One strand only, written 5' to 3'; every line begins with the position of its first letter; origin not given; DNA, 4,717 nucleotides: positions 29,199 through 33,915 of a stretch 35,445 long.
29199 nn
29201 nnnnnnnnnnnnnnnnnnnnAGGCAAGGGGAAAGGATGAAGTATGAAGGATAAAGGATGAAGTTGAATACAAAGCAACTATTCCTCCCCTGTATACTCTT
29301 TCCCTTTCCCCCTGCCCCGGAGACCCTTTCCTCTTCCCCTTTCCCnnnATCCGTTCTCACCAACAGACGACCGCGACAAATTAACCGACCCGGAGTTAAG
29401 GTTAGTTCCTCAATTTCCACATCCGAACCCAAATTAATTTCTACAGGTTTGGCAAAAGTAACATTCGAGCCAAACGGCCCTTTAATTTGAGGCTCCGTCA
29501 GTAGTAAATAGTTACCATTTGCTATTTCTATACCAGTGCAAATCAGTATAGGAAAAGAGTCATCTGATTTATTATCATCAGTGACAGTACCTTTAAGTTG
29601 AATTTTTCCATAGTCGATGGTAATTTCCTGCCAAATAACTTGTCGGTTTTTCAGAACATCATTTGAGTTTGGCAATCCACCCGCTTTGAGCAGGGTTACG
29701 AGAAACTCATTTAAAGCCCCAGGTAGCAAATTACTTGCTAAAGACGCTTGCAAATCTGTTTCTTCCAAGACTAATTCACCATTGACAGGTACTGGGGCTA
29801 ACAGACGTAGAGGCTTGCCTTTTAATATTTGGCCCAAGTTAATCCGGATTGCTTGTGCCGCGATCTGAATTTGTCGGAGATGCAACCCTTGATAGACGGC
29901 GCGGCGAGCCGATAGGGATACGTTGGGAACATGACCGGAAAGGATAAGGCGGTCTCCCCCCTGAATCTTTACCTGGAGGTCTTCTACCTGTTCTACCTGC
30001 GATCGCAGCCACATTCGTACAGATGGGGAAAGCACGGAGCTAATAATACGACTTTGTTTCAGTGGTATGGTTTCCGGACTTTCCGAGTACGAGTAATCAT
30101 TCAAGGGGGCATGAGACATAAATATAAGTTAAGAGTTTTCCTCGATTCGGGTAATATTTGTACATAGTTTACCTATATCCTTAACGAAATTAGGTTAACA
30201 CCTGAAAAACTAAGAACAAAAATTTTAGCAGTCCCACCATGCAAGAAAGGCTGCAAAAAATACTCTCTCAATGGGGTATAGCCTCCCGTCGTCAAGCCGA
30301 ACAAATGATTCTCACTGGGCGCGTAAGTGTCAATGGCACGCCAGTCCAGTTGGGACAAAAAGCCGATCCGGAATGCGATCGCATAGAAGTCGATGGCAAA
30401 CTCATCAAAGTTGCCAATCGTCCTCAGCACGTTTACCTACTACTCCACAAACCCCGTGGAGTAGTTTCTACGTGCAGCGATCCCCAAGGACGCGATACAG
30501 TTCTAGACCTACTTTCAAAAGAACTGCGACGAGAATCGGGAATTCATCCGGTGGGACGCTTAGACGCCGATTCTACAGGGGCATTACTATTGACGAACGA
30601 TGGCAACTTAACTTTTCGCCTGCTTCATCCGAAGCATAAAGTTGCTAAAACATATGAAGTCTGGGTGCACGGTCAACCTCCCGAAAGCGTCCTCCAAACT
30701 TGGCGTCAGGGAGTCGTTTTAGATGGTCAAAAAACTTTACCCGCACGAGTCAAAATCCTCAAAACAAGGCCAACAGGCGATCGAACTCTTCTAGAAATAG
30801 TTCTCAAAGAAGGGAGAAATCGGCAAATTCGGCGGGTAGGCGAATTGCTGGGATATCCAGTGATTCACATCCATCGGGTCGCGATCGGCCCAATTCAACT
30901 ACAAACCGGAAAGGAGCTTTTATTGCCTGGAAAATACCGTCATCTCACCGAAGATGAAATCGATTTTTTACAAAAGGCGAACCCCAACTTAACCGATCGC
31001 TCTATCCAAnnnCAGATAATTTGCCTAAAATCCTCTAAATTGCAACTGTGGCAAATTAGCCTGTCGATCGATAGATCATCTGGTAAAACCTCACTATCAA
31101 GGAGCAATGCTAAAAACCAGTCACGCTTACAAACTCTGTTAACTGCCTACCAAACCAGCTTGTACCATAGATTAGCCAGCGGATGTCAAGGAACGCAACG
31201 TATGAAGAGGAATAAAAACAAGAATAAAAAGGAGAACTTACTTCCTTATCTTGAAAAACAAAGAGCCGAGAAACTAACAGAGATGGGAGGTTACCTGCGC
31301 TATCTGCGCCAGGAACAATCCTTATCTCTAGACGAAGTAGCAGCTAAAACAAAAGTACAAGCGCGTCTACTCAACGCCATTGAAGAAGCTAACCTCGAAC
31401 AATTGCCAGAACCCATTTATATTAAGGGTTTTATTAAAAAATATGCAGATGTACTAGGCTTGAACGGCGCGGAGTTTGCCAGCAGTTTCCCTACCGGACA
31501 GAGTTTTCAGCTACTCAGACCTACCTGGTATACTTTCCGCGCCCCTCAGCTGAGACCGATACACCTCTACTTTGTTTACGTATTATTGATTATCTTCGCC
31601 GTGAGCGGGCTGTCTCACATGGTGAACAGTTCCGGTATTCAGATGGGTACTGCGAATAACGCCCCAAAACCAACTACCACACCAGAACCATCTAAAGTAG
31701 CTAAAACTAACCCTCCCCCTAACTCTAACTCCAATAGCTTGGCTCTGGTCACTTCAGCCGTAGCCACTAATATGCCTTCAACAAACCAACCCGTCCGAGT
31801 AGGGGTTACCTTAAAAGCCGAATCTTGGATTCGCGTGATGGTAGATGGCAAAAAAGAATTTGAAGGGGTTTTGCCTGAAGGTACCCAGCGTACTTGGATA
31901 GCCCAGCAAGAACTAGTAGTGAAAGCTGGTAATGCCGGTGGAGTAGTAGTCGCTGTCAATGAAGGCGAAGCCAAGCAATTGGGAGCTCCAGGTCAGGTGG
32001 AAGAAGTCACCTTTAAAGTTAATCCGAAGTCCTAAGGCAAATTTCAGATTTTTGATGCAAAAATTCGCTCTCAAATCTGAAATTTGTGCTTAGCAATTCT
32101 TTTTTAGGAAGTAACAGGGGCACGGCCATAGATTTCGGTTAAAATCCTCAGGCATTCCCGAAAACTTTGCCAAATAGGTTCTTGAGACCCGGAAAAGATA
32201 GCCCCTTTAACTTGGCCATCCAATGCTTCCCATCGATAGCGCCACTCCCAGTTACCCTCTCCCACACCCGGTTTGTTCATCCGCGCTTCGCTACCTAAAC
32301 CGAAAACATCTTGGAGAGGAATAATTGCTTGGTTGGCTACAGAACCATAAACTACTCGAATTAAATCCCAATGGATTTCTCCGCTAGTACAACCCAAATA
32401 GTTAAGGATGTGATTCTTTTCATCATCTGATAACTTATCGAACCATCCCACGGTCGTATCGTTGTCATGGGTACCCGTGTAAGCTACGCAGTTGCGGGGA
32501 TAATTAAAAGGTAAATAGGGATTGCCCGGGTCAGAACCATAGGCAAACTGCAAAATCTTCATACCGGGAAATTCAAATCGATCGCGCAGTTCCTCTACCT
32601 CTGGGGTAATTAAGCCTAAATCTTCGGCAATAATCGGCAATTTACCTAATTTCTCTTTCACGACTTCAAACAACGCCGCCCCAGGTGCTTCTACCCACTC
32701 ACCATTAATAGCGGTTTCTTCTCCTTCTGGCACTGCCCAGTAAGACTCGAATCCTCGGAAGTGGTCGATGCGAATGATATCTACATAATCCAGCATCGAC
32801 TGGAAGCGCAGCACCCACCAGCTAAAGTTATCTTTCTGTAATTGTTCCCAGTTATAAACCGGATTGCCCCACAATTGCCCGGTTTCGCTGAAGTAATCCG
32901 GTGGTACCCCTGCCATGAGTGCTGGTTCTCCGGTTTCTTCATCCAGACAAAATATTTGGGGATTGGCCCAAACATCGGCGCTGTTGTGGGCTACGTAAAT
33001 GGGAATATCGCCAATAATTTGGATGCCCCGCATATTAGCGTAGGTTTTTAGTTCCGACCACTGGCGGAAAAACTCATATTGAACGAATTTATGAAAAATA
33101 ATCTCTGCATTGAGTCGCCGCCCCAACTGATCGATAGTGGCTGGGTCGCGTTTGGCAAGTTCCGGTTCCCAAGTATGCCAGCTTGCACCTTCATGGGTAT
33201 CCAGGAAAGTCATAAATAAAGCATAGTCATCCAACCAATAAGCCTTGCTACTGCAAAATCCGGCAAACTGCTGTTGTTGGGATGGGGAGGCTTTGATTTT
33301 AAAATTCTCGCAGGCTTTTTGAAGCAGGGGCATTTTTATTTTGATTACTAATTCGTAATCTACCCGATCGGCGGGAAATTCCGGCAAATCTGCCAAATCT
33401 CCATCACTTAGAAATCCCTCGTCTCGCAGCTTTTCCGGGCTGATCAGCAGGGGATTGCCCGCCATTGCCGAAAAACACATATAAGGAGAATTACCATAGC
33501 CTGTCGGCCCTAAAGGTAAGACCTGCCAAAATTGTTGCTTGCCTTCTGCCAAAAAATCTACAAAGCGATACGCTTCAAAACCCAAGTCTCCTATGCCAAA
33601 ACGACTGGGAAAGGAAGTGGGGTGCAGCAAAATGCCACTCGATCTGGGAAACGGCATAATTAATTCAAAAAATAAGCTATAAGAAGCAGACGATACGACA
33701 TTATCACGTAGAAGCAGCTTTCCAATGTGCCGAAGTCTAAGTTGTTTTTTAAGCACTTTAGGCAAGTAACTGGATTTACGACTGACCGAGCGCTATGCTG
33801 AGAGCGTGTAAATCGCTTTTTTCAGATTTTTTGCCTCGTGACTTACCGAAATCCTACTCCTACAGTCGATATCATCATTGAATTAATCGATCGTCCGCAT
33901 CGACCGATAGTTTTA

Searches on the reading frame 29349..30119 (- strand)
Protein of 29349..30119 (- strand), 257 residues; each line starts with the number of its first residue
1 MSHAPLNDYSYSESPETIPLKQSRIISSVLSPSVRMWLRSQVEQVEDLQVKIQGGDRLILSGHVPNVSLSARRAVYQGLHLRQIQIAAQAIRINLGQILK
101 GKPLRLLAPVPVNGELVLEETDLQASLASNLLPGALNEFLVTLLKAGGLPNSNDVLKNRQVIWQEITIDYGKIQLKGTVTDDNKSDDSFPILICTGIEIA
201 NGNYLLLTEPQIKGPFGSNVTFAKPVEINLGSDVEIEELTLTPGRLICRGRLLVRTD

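Call 16: search_protein_families(library=pfam, proteins=[window:29349-30119:-], max_evalue=0.00001)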
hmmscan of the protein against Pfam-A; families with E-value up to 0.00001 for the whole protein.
window:29349-30119:- (257 aa): 1 family
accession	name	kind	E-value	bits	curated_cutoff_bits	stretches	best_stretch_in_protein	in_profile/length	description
PF11209.13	LmeA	-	4.4e-31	109.1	27.3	1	23-251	3-217/217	LmeA-like phospholipid-binding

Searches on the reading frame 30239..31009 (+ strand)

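Call 16: search_protein_families(library=pfam, proteins=[window:30239-31009:+], max_evalue=0.00001)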
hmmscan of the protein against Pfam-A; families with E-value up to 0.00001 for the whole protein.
window:30239-31009:+ (257 aa): 2 families
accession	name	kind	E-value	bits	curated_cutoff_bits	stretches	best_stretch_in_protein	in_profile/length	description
PF00849.27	PseudoU_synth_2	-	6.9e-24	85.2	26.8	1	66-199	2-148/152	RNA pseudouridylate synthase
PF01479.30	S4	-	6.1e-12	45.5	22.8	1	3-44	1-44/48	S4 domain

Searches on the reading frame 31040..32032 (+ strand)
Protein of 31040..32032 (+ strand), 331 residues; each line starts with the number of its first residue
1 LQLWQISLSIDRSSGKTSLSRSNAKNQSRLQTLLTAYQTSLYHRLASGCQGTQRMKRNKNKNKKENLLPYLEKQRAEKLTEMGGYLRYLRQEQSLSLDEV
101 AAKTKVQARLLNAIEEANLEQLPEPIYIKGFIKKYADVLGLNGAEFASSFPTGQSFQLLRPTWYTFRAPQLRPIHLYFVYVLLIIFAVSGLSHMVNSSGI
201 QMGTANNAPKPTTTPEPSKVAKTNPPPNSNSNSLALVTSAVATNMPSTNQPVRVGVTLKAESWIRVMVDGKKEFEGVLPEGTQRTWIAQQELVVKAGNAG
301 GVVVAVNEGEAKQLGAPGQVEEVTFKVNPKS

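Call 16: search_protein_families(library=pfam, proteins=[window:31040-32032:+], max_evalue=0.00001)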
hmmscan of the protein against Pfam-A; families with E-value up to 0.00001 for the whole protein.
window:31040-32032:+ (331 aa): 2 families
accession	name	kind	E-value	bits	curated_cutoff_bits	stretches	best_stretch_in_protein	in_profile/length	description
PF13413.12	HTH_25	-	5.9e-22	77.7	24.6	1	85-145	1-61/62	Helix-turn-helix domain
PF13464.11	RodZ_C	-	6.1e-14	52.2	23.9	1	256-324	2-72/72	RodZ C-terminal domain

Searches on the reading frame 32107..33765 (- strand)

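Call 16: search_protein_families(library=pfam, proteins=[window:32107-33765:-], max_evalue=0.00001)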
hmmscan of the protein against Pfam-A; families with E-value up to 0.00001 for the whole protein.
window:32107-33765:- (553 aa): 1 family
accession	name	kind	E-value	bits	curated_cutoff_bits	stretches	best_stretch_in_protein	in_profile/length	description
PF02446.23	Glyco_hydro_77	-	2.5e-189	630.4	25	1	47-515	1-464/465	4-alpha-glucanotransferase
